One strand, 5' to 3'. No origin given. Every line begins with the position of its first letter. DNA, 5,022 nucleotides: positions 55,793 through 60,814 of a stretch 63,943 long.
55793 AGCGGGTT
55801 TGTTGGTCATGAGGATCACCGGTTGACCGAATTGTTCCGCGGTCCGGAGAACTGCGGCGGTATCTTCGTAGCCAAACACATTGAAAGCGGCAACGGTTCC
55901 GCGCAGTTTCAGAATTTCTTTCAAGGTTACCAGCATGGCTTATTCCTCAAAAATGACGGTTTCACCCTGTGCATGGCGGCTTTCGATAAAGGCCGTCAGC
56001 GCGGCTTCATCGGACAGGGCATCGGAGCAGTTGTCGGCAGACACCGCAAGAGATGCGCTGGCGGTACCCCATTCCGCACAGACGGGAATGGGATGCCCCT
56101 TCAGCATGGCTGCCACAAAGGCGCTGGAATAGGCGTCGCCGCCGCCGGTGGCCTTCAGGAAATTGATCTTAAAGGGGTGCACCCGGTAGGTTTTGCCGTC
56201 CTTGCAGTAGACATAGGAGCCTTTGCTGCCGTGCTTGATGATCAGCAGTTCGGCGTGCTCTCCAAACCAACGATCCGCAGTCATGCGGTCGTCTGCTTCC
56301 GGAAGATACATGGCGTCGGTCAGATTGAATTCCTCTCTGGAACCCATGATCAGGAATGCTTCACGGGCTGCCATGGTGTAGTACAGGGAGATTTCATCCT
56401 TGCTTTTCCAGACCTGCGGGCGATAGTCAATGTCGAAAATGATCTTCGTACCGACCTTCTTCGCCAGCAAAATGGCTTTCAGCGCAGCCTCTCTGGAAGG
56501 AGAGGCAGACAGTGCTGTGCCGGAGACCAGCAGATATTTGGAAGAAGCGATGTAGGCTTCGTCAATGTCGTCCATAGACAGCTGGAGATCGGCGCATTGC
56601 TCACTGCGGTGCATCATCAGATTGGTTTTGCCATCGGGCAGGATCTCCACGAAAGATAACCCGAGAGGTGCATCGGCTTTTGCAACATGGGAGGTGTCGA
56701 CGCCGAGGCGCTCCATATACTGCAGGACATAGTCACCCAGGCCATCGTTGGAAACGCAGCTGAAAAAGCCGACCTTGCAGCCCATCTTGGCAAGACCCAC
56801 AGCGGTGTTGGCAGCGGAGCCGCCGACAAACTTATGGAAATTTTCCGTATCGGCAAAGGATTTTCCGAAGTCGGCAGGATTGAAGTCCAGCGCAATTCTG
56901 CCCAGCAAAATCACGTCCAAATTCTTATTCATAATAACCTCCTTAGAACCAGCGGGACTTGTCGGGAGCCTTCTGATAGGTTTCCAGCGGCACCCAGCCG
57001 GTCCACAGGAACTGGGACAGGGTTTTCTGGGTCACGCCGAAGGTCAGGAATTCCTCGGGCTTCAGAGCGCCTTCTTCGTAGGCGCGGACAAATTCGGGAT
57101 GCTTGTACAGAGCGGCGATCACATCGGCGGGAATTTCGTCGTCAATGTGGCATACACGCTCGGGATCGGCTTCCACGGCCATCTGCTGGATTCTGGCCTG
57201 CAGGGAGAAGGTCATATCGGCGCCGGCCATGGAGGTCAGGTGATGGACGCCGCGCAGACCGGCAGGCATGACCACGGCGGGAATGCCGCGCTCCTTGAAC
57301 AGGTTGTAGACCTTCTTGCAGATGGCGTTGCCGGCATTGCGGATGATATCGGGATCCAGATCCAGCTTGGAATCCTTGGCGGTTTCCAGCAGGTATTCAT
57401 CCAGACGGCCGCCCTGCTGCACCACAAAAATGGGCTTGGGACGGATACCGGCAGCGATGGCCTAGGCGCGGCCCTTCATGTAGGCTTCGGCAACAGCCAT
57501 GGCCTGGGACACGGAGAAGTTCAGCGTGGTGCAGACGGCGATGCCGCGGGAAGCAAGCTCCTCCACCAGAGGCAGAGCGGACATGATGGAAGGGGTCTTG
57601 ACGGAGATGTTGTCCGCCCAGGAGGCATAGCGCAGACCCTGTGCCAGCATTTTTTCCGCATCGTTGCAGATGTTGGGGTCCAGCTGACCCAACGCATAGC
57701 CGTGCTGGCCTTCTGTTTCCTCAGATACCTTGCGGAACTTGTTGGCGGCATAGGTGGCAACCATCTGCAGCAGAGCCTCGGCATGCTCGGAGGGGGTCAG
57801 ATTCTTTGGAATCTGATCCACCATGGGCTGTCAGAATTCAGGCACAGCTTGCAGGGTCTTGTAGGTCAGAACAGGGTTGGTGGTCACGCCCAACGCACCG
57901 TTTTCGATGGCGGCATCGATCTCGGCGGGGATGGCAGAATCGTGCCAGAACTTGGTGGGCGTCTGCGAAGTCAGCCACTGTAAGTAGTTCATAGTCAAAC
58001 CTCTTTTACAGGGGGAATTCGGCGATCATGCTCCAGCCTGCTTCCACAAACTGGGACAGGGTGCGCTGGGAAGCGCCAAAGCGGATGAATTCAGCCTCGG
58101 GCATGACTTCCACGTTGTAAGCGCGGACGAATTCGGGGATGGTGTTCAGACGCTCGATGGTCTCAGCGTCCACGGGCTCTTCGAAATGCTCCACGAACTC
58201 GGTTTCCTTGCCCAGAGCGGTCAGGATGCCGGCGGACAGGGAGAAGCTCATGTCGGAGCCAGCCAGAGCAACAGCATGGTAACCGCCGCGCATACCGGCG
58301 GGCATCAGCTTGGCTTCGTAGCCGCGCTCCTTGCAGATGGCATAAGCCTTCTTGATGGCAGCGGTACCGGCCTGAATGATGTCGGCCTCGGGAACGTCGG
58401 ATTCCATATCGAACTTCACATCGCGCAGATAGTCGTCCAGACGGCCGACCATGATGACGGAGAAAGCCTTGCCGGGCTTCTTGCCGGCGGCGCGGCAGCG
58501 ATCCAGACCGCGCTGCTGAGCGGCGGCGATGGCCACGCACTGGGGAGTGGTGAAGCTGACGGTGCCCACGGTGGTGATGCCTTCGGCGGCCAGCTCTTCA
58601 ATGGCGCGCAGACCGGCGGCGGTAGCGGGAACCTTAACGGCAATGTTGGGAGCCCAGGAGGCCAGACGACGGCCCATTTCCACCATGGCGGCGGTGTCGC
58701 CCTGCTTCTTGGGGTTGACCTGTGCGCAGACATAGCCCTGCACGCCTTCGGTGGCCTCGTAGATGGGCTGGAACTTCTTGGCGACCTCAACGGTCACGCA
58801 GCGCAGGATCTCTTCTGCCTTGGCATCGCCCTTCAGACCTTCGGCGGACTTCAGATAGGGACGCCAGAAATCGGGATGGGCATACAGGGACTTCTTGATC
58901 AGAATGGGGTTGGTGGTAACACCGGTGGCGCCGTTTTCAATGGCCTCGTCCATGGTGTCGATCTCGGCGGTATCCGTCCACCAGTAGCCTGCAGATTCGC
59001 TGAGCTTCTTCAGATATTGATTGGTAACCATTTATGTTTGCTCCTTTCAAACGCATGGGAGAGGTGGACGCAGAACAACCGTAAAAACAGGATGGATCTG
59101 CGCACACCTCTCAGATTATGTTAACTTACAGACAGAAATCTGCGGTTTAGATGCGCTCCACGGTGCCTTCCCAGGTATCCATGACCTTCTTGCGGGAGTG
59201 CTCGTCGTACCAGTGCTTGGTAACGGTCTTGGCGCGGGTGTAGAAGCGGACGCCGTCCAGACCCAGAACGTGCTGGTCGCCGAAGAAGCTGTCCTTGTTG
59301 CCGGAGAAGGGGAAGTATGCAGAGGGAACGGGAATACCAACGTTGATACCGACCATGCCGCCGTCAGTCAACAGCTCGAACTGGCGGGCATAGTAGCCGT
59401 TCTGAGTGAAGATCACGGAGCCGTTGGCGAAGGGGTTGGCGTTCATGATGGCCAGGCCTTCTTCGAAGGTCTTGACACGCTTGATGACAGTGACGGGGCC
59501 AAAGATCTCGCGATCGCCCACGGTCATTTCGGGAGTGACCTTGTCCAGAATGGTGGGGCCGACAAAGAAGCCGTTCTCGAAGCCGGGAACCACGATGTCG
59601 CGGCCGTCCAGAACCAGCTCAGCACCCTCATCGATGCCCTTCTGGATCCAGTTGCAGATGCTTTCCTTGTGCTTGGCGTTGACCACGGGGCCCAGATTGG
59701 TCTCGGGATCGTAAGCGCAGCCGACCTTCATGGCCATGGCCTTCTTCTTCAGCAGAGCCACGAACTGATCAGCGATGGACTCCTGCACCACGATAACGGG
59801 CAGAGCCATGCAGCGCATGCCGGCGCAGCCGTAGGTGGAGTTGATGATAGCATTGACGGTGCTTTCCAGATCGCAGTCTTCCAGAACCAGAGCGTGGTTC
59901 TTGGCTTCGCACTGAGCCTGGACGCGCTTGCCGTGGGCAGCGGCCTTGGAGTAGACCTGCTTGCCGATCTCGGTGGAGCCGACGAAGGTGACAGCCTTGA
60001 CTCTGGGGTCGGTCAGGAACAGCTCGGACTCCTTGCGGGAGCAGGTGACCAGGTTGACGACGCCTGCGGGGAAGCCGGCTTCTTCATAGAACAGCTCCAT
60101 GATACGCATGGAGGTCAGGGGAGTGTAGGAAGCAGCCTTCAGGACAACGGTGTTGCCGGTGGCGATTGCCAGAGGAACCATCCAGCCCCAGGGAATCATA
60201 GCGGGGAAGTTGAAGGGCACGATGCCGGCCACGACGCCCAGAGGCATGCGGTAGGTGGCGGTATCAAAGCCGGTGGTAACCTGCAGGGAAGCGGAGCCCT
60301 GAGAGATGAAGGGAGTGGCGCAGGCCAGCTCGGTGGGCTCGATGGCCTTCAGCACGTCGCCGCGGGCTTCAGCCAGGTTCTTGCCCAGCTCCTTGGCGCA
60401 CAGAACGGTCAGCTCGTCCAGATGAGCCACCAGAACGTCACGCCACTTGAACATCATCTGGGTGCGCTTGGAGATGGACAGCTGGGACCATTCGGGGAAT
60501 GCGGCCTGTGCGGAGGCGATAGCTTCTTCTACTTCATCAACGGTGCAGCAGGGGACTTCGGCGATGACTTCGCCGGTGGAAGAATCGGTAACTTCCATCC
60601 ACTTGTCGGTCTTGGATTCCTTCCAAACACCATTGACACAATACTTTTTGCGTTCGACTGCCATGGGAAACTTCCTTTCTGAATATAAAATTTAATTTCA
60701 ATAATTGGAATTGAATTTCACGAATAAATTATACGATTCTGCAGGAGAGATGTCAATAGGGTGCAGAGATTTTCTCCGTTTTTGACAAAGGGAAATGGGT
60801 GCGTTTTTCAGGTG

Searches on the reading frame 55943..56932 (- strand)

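Call 10: search_protein_families(library=pfam, proteins=[window:55943-56932:-], max_evalue=0.001)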
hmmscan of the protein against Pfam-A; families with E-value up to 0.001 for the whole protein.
window:55943-56932:- (330 aa): 1 family
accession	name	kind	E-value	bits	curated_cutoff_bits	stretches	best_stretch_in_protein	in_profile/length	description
PF00294.29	PfkB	-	5.9e-45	154.3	25.8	1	7-306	4-299/302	pfkB family carbohydrate kinase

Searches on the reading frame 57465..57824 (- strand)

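Call 51: search_protein_families(library=pfam, proteins=[window:57465-57824:-], max_evalue=0.0001)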
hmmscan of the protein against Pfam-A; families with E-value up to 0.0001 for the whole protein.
window:57465-57824:- (120 aa): 1 family
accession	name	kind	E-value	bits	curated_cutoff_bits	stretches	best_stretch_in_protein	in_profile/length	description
PF00923.25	TAL_FSA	-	8.7e-16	58.5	27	1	11-114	54-151/285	Transaldolase/Fructose-6-phosphate aldolase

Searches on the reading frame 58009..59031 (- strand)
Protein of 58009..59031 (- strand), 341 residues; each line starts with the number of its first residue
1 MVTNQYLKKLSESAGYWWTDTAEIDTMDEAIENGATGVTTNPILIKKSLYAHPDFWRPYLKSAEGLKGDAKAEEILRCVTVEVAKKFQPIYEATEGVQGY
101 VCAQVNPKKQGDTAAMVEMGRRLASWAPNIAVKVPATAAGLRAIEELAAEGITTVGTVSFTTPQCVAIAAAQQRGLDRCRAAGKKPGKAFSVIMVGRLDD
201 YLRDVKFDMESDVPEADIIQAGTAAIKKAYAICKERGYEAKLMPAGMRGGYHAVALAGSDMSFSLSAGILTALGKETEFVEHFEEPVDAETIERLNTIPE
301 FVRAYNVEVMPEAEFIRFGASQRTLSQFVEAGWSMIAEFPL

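Call 51: search_protein_families(library=pfam, proteins=[window:58009-59031:-], max_evalue=0.0001)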
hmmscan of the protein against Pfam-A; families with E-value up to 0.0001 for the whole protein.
window:58009-59031:- (341 aa): 1 family
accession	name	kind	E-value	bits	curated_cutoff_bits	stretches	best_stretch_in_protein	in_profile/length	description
PF00923.25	TAL_FSA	-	6.8e-39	134.4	27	1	18-279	2-238/285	Transaldolase/Fructose-6-phosphate aldolase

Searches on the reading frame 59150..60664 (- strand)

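Call 51: search_protein_families(library=pfam, proteins=[window:59150-60664:-], max_evalue=0.0001)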
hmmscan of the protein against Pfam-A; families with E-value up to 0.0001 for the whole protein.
window:59150-60664:- (505 aa): 1 family
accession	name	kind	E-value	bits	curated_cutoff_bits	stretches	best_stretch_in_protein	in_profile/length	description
PF00171.27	Aldedh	-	2.8e-137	458.5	23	1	14-481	1-461/461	Aldehyde dehydrogenase family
